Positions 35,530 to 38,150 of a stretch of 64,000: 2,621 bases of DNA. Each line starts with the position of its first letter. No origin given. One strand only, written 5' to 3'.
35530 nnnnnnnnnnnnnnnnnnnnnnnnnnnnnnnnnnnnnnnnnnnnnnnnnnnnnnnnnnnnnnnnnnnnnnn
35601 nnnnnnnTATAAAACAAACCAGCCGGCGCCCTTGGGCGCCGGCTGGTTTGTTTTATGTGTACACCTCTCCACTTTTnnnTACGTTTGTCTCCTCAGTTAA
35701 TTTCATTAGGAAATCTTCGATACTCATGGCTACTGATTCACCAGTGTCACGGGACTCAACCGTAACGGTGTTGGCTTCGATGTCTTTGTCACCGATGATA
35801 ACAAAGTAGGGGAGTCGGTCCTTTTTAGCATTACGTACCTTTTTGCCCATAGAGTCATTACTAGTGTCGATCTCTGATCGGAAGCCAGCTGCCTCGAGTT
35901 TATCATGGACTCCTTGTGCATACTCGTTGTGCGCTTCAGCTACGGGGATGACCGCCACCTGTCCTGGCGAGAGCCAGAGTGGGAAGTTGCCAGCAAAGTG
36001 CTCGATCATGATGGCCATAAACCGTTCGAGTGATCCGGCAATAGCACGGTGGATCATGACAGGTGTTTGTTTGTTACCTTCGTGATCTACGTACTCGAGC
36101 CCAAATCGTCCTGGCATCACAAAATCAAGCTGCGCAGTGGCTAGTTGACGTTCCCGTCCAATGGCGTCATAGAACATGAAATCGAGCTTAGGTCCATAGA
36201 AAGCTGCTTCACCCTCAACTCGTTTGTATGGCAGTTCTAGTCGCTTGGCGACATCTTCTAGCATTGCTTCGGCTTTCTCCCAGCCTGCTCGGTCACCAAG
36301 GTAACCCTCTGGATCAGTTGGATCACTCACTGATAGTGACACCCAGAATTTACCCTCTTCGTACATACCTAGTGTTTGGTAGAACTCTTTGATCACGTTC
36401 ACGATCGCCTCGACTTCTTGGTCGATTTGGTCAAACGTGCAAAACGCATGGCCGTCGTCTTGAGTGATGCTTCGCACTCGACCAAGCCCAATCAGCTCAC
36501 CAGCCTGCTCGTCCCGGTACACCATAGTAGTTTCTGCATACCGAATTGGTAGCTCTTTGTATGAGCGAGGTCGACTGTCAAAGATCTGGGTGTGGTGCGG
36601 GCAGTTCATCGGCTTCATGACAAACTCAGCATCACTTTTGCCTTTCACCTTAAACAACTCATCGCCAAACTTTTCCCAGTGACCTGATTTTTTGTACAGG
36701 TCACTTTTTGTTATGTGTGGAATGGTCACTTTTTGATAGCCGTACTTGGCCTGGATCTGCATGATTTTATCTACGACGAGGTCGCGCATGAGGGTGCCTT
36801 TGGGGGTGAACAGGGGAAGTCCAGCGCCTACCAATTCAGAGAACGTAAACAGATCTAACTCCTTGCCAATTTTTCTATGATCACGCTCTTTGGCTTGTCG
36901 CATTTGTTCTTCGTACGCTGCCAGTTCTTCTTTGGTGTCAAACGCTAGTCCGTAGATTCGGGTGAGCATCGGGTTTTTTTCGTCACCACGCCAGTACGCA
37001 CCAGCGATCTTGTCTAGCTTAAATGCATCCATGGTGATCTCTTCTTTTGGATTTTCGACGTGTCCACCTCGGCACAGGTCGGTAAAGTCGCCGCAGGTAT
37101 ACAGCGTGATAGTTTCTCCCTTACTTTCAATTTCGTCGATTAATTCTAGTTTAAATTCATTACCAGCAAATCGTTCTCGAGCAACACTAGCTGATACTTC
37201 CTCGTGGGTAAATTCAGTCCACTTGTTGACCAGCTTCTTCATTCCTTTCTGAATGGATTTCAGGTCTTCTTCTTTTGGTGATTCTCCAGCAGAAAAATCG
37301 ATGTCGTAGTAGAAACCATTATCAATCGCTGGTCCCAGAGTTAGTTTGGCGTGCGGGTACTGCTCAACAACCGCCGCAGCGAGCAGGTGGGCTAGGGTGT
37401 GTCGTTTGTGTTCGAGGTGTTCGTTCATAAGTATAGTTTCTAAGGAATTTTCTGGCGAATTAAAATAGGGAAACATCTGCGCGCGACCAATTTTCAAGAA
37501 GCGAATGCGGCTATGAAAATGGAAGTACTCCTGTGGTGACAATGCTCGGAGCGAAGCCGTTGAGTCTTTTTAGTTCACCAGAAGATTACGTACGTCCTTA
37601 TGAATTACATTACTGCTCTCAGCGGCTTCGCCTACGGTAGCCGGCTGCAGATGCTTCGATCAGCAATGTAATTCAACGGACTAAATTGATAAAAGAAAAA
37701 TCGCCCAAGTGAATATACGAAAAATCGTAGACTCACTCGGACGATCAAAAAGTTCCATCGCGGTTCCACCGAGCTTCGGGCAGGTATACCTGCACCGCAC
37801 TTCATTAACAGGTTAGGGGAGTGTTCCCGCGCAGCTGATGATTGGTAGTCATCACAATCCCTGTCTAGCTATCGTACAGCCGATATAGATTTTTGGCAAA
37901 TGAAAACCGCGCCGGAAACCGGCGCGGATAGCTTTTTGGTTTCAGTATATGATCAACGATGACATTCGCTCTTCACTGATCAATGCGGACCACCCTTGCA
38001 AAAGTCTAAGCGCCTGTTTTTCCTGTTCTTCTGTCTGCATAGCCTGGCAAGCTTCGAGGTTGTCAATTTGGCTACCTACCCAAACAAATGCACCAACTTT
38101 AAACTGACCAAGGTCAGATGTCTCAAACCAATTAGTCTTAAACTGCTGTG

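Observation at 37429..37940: Long structured leader upstream of thrS with a T-box-like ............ motif complementary to the tRNA-Thr 3' end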

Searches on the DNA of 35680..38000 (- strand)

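Call 4: search_rna_families(source=window, start=37350, end=38000, threshold=evalue, max_evalue=10, show_alignments=4)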
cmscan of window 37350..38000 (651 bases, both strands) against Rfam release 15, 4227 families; matches with E-value up to 10: 8.
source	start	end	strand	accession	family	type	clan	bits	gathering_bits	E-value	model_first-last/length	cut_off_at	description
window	37734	37895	-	RF00230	T-box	Cis-reg; leader;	-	24.7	93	0.0019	1-219/219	no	T-box leader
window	37903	37980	-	RF00370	sroD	Gene; sRNA;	-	19.4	50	0.32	1-86/86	no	sroD RNA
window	37700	37744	-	RF04036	mir-2076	Gene; miRNA;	-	17.9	90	0.94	1-68/68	no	mir-2076 microRNA precursor family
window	37907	37930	+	RF02796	Pab160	Gene; snRNA; snoRNA; HACA-box;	-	16.1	47.4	9.4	1-68/68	no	Pab160 RNA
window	37696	37747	-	RF03621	MIR4245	Gene; miRNA;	-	15.8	74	8.1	1-128/128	no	MIR4245 microRNA precursor family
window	37951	37990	-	RF01152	sR1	Gene; snRNA; snoRNA; CD-box;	-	13.1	45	0.81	17-57/57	no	Small nucleolar RNA sR1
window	37822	37850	-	RF01833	astro_FSE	Cis-reg; frameshift_element;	-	11.3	70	5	1-55/55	no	ribosomal frameshift site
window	37832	38000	-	RF01407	STnc560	Gene; sRNA;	-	11.3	55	9.6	20-214/214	5'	STnc560 Hfq binding RNA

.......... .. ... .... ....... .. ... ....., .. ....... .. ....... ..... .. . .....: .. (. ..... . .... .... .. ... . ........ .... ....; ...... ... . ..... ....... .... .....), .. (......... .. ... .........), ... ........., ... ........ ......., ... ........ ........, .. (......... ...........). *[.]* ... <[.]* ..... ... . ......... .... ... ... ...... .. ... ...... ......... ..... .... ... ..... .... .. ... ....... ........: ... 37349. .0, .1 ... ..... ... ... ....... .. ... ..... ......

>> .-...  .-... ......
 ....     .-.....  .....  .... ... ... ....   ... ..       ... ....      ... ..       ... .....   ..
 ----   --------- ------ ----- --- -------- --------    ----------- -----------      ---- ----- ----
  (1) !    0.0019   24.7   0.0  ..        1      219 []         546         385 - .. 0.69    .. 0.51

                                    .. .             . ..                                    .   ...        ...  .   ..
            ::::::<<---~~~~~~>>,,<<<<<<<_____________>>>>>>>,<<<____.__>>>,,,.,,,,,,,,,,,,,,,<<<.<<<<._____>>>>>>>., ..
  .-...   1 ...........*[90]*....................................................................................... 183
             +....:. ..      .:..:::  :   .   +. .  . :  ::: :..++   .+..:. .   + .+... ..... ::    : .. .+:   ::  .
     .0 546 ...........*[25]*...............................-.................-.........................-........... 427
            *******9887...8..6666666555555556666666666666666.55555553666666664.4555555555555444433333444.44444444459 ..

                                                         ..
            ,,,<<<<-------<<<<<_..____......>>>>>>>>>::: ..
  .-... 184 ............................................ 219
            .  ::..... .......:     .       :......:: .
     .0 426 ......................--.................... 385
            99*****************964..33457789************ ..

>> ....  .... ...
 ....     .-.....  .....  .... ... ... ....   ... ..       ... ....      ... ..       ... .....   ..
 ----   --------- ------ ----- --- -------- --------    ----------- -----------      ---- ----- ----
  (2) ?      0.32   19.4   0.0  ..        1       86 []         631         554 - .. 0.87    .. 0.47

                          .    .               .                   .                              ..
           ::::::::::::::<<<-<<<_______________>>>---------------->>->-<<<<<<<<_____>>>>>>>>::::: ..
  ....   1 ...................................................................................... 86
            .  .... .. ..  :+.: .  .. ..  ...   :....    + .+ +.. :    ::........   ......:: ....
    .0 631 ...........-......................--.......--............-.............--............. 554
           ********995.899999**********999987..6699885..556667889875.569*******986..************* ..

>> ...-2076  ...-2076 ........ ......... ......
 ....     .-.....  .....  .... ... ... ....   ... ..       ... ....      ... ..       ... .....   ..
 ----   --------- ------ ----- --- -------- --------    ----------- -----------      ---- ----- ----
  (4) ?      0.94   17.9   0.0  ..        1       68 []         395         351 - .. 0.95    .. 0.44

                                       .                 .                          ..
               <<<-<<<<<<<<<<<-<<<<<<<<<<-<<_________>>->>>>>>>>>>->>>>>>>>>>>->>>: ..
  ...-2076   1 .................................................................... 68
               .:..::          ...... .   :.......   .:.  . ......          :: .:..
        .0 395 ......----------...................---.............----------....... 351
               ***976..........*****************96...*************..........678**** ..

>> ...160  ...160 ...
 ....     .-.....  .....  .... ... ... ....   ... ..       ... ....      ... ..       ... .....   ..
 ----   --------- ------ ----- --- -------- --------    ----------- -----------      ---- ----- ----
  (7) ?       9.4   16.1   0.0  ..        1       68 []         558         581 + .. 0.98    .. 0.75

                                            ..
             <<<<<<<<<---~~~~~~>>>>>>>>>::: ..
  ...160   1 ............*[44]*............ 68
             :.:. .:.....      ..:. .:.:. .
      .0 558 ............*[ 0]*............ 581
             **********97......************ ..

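Call 39: build_rna_model(alignment_id=A3, structure=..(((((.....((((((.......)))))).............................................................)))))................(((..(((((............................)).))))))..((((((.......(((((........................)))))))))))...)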
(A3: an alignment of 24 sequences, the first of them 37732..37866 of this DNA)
Model R1 built from alignment A3 (24 sequences, 218 columns); structure: as given.
model positions 140; base pairs 30; branch points 2; effective number of sequences 2.18; information 0.59 bits per position. Calibrated on 0.2 Mb of random sequence (short: E-values are rough).
structure used (alignment columns):
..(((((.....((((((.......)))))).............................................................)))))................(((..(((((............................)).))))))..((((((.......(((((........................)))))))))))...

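Call 40: search_with_rna_model(model_id=R1, sources=[window, L001, L002, L003, L004, L005, L006, L007, L008, L009, L010, L011, L012, L013, L014, L015, L016, L017, L018, L019, L020, L021, L022, L023, L024, L025, L026, L027, L028, L029, L030, L031, L032, L033, L034, L035, L036, L037, L038, L039, L040, L041, L042, L043, L044, L045, L046, L047, L048, L049, L050, L051, L052, L053, L054, L055, L056, L057, L058, L059, L060, L061, L062, L063, L064, L065, L066, L067, L068, L069, L070, L071, L072, L073, L074, L075, L076, L077, L078, L079, L080], max_evalue=1, make_alignment=true)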
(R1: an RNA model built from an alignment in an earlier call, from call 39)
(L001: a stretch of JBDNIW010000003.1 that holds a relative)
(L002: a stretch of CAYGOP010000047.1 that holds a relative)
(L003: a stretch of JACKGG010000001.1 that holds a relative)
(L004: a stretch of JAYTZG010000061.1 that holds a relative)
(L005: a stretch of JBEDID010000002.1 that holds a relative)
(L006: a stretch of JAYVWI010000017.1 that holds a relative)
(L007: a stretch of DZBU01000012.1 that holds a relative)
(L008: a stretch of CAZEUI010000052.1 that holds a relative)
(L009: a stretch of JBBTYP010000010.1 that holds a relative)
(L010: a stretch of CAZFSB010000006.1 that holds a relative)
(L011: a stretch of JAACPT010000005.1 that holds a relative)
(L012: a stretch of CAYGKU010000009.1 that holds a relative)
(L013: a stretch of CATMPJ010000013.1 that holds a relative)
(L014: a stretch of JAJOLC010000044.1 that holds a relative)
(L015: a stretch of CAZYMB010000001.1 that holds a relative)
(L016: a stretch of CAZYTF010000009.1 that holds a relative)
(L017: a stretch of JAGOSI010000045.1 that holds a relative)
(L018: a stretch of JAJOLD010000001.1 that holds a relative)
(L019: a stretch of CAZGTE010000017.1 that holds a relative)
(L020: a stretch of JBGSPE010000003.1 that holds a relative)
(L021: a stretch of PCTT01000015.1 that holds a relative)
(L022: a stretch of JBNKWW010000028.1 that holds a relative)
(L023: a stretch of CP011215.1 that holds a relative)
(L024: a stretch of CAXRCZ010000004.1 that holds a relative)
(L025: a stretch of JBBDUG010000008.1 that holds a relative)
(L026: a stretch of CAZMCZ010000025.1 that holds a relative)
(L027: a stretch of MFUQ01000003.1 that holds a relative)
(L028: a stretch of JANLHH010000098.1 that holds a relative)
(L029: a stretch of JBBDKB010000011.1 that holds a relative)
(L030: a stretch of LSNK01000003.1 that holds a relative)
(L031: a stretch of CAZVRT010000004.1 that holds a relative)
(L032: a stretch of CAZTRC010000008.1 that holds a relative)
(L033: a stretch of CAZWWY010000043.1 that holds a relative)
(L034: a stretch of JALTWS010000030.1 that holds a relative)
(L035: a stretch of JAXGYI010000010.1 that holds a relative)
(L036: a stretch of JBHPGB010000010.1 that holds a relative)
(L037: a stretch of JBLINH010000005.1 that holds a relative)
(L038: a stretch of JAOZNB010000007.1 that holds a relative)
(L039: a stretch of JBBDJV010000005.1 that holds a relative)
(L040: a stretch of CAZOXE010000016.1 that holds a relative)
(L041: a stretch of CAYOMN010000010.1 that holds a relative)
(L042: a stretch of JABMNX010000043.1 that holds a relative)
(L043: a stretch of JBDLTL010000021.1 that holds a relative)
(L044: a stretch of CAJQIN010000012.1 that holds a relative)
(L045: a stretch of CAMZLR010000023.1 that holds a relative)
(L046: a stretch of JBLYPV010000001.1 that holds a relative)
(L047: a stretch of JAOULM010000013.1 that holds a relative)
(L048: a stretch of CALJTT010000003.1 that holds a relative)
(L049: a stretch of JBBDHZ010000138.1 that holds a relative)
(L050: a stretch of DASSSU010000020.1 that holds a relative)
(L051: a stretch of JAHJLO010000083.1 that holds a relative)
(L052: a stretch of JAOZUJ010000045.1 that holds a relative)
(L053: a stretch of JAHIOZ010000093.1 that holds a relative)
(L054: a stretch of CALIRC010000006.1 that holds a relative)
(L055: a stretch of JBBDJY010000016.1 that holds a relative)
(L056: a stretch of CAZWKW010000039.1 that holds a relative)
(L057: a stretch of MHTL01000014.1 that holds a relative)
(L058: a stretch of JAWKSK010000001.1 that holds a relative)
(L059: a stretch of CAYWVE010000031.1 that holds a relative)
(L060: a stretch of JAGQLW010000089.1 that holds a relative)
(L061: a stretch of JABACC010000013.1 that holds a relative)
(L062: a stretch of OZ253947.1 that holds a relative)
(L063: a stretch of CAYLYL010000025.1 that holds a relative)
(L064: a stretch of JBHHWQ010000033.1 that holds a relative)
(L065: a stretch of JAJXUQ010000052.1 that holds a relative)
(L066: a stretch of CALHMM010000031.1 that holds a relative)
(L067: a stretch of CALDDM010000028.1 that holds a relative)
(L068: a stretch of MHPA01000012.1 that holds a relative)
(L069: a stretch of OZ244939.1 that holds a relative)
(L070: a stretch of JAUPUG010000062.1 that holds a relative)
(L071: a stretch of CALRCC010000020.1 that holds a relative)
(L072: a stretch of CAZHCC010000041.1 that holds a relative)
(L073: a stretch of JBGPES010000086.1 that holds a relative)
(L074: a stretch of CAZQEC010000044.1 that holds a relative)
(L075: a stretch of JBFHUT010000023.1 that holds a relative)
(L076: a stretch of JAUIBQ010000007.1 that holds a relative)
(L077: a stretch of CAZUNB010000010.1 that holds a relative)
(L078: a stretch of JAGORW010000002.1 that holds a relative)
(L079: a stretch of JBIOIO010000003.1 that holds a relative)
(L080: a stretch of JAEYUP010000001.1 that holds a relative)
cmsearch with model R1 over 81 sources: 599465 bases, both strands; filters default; matches with E-value up to 1: 36.
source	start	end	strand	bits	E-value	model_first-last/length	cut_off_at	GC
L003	2521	2647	+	129.4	5.7e-29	1-140/140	no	0.49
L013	2809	2951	+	126.6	2.7e-28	1-140/140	no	0.46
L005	88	221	+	126.2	3.3e-28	1-140/140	no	0.43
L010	2417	2549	+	125.9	4e-28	1-140/140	no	0.6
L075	2604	2735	+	125.7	4.5e-28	1-140/140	no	0.49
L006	2509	2641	+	123.8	1.3e-27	1-140/140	no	0.48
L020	2660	2806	+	123.4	1.6e-27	1-140/140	no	0.46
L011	2508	2659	+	120.4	8.4e-27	1-140/140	no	0.54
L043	2557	2688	+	119.5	1.4e-26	1-140/140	no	0.54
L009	2794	2941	+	119.3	1.6e-26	1-140/140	no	0.51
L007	2644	2795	+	115.7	1.2e-25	1-140/140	no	0.57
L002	2588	2719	+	115.2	1.6e-25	1-140/140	no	0.55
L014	2790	2932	+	115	1.8e-25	1-140/140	no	0.45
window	37734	37866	-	110.2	2.6e-24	1-140/140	no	0.53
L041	2766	2900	+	109.8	3.3e-24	1-140/140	no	0.38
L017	2684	2847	+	109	5e-24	1-140/140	no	0.41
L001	2788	2942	+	108.5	6.9e-24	1-140/140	no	0.54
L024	2817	2953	+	107.2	1.4e-23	1-140/140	no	0.55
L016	2806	2938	+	106.8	1.8e-23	1-140/140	no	0.53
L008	1403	1543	+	103.9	8.8e-23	1-140/140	no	0.4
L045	2743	2896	+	102.5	1.9e-22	1-140/140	no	0.33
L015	2823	2966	+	95.5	9.5e-21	1-140/140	no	0.45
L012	2691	2892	+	87.8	7.3e-19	1-140/140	no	0.41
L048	2815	2943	+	85.5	2.7e-18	1-140/140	no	0.56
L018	2688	2835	+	85.5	2.7e-18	1-140/140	no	0.49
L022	2706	2893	+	80.4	4.5e-17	1-140/140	no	0.51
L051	2790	2930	+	79.7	6.6e-17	1-140/140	no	0.35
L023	2809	2921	+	61.1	2.3e-12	1-140/140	no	0.36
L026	2773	2913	+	59.9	4.4e-12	1-140/140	no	0.44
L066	2711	2873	+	51.6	4.7e-10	1-140/140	no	0.39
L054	693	837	+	49.5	1.5e-09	1-140/140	no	0.41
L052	2726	2844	+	36.5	2.2e-06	1-140/140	no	0.5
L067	2709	2873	+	35.8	3.2e-06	1-140/140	no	0.42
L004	2821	2954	+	29.2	0.00013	1-140/140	no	0.39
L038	1252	1355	+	19.4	0.032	1-140/140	no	0.4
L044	4896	5030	+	19.2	0.036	1-140/140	no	0.41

Alignment A4: 36 matches aligned to the model, 320 columns, each read 5' to 3' on its own strand. Consensus structure (alignment columns), stored with it:
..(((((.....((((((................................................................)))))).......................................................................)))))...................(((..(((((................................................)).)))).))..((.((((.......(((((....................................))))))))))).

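Call 41: search_rna_families(sources=[L001, L002, L003, L004, L005, L006, L007, L008, L009, L010, L011, L012, L013, L014, L015, L016, L017, L018, L019, L020], threshold=gathering)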
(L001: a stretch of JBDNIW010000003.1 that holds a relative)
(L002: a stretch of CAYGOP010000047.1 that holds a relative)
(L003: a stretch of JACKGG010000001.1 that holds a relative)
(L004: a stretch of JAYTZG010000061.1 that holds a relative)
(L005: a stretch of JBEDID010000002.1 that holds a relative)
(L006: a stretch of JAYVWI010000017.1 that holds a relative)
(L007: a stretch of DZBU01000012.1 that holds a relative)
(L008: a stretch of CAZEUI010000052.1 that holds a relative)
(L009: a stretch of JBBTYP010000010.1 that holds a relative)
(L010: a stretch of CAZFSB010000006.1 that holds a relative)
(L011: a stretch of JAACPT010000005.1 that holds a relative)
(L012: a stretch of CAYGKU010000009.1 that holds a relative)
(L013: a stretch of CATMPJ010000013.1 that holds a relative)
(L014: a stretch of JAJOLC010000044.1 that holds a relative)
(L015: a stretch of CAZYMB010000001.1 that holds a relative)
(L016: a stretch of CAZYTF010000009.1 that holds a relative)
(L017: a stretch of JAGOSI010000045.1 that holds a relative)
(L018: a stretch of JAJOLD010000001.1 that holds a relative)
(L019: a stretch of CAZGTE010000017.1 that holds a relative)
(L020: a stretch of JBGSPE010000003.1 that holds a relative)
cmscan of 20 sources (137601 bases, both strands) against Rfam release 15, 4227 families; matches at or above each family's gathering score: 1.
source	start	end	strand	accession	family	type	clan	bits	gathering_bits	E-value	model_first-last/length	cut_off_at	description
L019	1454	1525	+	RF00005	tRNA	Gene; tRNA;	CL00001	74.2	29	4.8e-14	1-71/71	no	tRNA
